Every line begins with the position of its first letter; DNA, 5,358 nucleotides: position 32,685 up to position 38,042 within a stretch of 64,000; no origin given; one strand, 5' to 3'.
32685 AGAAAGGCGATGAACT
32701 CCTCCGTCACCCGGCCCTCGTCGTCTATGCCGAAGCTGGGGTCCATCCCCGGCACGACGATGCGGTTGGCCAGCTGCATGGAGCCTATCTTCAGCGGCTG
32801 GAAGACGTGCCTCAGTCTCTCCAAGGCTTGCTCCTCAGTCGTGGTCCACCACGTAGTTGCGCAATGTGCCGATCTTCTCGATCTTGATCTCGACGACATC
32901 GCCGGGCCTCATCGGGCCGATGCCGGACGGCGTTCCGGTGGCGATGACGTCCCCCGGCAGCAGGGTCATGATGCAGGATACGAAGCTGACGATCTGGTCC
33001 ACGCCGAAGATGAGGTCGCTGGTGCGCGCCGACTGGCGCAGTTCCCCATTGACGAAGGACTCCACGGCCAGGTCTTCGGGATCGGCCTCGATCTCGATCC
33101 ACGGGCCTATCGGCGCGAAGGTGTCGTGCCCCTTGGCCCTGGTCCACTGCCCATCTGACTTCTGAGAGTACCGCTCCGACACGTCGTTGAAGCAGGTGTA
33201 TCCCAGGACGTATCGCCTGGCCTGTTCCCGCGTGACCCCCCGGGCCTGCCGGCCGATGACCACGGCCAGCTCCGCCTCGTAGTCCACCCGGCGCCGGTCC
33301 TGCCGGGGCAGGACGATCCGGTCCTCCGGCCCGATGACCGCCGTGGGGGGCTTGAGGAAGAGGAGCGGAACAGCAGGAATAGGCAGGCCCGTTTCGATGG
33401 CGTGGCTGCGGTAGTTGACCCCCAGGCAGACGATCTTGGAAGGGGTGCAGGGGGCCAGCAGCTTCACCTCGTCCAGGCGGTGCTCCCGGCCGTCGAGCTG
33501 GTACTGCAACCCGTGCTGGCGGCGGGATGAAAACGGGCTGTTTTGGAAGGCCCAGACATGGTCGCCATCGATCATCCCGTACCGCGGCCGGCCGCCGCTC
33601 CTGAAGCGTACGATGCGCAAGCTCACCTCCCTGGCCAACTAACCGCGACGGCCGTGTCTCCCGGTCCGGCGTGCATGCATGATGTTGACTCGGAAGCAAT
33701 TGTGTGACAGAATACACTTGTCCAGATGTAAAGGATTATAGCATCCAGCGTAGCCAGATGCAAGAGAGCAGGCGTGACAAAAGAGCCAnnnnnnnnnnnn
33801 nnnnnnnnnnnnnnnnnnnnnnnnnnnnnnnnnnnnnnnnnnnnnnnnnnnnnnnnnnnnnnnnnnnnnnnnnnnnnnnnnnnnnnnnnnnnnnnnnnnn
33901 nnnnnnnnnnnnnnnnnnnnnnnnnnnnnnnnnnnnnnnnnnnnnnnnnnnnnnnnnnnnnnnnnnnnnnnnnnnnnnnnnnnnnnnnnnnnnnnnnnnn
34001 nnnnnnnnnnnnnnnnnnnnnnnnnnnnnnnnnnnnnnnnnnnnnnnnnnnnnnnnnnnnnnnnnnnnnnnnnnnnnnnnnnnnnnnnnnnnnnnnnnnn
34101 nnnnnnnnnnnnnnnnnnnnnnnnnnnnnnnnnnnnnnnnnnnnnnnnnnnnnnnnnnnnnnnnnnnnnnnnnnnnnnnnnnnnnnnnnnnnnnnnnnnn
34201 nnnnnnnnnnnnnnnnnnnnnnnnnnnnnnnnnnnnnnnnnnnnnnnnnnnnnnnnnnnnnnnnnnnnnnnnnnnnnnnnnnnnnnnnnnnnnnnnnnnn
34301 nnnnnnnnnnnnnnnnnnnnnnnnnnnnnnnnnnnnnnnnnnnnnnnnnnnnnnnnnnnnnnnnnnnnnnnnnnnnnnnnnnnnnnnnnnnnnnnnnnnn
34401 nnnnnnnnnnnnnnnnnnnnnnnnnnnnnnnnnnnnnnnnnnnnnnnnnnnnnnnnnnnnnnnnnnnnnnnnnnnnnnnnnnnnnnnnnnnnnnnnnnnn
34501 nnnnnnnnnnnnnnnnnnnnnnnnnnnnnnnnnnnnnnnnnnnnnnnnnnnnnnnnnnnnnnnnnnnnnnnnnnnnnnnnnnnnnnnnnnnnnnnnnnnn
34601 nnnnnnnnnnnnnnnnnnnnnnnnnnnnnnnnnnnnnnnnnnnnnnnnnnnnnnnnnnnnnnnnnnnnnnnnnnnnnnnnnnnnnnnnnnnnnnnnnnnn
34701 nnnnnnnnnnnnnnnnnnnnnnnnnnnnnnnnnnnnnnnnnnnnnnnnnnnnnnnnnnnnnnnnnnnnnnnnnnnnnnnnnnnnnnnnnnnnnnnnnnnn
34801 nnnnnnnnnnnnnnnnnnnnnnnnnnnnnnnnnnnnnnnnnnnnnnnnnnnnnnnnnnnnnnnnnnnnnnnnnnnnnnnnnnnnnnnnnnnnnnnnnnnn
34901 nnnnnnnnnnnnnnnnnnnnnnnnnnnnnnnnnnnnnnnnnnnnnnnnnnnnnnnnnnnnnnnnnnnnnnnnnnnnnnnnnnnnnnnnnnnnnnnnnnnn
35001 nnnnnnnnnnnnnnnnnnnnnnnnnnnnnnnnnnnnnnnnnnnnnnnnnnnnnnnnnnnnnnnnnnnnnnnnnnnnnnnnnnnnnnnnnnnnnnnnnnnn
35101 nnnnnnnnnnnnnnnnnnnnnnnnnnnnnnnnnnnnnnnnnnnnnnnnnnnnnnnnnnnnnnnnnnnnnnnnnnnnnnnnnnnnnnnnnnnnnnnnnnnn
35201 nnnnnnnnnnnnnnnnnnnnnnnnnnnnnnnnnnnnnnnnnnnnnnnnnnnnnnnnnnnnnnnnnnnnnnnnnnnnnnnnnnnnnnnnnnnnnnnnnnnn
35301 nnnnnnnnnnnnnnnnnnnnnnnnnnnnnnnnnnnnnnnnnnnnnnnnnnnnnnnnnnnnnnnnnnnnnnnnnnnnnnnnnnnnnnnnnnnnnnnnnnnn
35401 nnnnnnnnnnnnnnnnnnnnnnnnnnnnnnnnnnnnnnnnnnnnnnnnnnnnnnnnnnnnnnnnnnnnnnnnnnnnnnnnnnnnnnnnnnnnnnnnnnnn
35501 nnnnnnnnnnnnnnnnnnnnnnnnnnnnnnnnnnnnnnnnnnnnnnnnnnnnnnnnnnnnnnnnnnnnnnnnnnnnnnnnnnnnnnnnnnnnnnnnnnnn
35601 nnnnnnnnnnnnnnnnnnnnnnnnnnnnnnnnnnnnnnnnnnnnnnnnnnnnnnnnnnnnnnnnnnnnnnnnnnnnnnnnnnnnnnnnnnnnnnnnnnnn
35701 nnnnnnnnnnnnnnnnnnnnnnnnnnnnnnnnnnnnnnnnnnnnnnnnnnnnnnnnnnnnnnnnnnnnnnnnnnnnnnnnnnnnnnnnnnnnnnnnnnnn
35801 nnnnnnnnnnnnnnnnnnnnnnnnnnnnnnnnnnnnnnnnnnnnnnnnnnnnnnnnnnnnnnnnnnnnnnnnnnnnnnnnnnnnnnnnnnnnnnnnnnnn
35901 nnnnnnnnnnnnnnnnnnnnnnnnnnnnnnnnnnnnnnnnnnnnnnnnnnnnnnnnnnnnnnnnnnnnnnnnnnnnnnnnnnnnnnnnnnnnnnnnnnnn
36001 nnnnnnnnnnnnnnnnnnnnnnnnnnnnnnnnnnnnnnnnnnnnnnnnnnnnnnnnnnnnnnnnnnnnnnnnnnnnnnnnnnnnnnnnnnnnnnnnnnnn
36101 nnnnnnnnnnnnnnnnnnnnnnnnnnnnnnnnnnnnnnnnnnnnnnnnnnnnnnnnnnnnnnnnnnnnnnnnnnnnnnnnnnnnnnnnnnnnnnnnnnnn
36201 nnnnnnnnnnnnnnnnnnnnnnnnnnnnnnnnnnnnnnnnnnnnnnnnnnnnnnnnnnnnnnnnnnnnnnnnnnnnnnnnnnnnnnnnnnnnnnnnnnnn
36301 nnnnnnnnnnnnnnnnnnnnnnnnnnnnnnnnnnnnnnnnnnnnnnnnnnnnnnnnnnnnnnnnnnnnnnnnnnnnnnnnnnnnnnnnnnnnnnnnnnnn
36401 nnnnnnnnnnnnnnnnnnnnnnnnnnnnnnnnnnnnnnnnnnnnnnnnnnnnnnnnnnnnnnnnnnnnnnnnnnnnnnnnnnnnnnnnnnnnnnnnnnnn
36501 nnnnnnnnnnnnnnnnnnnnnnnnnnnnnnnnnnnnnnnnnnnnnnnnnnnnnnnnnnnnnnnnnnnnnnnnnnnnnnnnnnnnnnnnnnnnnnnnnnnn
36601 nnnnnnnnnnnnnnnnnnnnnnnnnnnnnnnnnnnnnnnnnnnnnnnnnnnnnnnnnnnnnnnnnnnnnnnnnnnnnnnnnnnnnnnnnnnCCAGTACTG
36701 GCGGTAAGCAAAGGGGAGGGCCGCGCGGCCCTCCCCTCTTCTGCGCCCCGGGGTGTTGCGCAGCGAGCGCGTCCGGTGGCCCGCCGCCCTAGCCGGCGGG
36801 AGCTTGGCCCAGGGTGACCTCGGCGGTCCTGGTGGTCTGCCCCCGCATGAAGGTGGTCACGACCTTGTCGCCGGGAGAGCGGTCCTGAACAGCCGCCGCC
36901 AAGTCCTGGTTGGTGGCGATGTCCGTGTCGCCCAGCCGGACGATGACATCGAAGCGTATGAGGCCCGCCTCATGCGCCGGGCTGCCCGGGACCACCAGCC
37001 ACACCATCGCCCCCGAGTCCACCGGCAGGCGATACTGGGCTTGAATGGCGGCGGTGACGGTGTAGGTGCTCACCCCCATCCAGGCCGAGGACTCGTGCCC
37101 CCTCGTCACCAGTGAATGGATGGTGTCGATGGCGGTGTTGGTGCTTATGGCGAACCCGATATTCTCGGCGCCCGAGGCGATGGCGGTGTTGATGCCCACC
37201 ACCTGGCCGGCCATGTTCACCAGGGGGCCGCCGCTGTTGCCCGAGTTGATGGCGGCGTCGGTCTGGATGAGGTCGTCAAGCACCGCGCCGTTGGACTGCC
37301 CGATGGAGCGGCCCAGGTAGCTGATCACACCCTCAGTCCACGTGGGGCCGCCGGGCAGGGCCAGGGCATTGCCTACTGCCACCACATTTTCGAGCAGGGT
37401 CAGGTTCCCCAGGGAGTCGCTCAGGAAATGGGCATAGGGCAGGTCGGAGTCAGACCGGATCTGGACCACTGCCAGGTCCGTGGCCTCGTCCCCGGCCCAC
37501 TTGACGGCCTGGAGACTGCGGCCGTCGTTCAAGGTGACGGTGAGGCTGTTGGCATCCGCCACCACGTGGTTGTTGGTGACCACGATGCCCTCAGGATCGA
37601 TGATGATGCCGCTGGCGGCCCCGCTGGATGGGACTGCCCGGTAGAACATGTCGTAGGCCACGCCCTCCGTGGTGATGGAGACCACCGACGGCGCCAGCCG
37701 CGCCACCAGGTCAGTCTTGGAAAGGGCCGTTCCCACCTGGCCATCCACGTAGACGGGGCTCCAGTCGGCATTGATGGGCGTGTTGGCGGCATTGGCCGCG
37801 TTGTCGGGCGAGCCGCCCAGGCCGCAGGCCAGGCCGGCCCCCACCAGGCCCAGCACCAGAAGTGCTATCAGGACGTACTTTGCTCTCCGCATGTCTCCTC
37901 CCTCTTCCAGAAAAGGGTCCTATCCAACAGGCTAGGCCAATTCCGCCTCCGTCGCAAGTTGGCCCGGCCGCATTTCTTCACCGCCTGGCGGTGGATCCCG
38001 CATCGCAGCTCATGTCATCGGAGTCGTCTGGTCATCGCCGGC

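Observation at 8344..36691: Island enriched in flavin/OYE reductases, KstD-like flavoprotein, BaiE-like NTF2 protein, SDRs, CoA ligases and an uptake ABC system: candidate anaerobic steroid/bile-acid or aromatic-acid reductive metabolism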

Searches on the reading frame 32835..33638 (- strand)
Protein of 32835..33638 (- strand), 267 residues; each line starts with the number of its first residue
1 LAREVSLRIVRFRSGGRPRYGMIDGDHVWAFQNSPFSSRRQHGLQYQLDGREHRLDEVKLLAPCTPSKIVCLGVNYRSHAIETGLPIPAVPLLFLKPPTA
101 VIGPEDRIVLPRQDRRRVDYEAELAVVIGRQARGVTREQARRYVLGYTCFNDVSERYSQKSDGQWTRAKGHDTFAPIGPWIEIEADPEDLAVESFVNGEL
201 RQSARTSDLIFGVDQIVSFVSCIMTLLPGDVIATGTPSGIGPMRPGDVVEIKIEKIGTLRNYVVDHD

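Call 5: search_protein_families(library=pfam, proteins=[window:32835-33638:-], max_evalue=0.001)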
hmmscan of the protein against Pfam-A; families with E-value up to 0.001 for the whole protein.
window:32835-33638:- (267 aa): 2 families
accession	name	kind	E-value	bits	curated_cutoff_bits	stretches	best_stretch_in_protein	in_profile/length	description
PF01557.24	FAA_hydrolase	-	1.1e-66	225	23.9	1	68-264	1-214/214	Fumarylacetoacetate (FAA) hydrolase C-terminal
PF10370.14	Rv2993c-like_N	-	1.1e-11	45.8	21.3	1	8-63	2-50/50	Rv2993c-like, N-terminal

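Call 22: search_solved_structures(query=window:32835-33638:-, max_evalue=1e-20)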
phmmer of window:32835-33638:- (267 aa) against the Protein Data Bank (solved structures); distinct sequences matched with E-value up to 1e-20: 24.
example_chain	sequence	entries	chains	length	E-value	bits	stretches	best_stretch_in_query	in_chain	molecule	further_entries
3qdf_A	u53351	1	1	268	3.1e-70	239.4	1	48-264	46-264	2-hydroxyhepta-2,4-diene-1,7-dioate isomerase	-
3rr6_A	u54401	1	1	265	1.8e-68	233.6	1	48-264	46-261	Putative uncharacterized protein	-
4pfz_A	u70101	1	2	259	4.3e-68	232.4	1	48-264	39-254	5-carboxymethyl-2-hydroxymuconate delta-isomerase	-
1gtt_A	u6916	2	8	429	4.7e-63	215.8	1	67-265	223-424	4-HYDROXYPHENYLACETATE DEGRADATION BIFUNCTIONAL ISOMERASE/DECARBOXYLASE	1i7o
4dbf_A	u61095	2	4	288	7e-56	192.3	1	47-265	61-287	2-HYDROXYHEPTA-2,4-DIENE-1,7-DIOATE ISOMERASE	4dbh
8gsr_A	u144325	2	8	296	2e-55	190.8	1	67-263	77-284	L-2,4-diketo-3-deoxyrhamnonate hydrolase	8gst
2dfu_A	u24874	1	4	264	7.5e-55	188.9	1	49-261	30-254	probable 2-hydroxyhepta-2,4-diene-1,7-dioate isomerase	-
1wzo_A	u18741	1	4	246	9.8e-54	185.3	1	42-264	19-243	HpcE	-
8sky_A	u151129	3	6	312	3.6e-47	163.8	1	52-263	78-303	Fumarylacetoacetate hydrolase family protein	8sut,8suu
6iym_A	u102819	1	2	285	9.6e-46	159.1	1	6-263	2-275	5-oxopent-3-ene-1,2,5-tricarboxylate decarboxylase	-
6jvv_A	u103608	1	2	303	7e-43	149.7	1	55-261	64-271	maleylpyruvate hydrolase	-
6jvw_A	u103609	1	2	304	7.1e-43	149.7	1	55-261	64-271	maleylpyruvate hydrolase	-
3r6o_A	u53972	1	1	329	2.1e-39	138.3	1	55-265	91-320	2-hydroxyhepta-2,4-diene-1, 7-dioateisomerase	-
6j57_A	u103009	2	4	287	5.6e-39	136.9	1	60-262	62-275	Predicted 2-keto-4-pentenoate hydratase/2-oxohepta-3-ene-1,7-dioic acid hydratase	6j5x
6v77_A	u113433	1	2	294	4.5e-36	127.4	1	62-244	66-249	Putative HpcE protein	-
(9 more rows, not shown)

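Call 79: search_protein_families(library=ncbifam, proteins=[window:32835-33638:-], max_evalue=1e-8)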
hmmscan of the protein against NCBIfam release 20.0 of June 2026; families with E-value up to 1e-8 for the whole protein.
window:32835-33638:- (267 aa): 6 families
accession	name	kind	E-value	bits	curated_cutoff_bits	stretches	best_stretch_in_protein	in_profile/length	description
TIGR02303.1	HpaG-C-term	equivalog_domain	1.9e-60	204.4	276.4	1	44-265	20-244/245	4-hydroxyphenylacetate degradation bifunctional isomerase/decarboxylase, C-terminal subunit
NF053535.1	DhyDRhmHlse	equivalog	4.7e-58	196.7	500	1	67-265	71-280/284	2,4-didehydro-3-deoxy-L-rhamnonate hydrolase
NF011750.0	PRK15203.1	equivalog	3.2e-44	151.4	811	1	67-266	223-425/429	4-hydroxyphenylacetate degradation bifunctional isomerase/decarboxylase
NF009399.0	PRK12764.1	equivalog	6.8e-43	147.4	444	1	63-255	18-211/501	fumarylacetoacetate hydrolase family protein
NF007967.0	PRK10691.1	equivalog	3.4e-37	127.9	201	1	66-255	16-211/219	fumarylacetoacetate hydrolase family protein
TIGR02305.1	HpaG-N-term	equivalog_domain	7.9e-33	113.7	228.65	1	87-263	29-205/205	4-hydroxyphenylacetate degradation bifunctional isomerase/decarboxylase, N-terminal subunit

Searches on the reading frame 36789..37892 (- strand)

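Call 6: search_protein_families(library=pfam, proteins=[window:36789-37892:-], max_evalue=0.0001)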
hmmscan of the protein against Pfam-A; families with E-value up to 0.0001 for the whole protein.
window:36789-37892:- (367 aa): 4 families
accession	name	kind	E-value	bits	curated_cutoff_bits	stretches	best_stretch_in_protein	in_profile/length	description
PF13365.12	Trypsin_2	-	4.3e-27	96.1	27.6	1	93-234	1-144/144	Trypsin-like peptidase domain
PF00089.32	Trypsin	-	6e-16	59.4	20.6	1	92-257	26-219/220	Trypsin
PF13180.12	PDZ_2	-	8.1e-11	42.5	27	1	292-361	11-80/80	PDZ domain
PF17820.7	PDZ_6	-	1.6e-05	25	27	1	300-346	5-50/54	PDZ domain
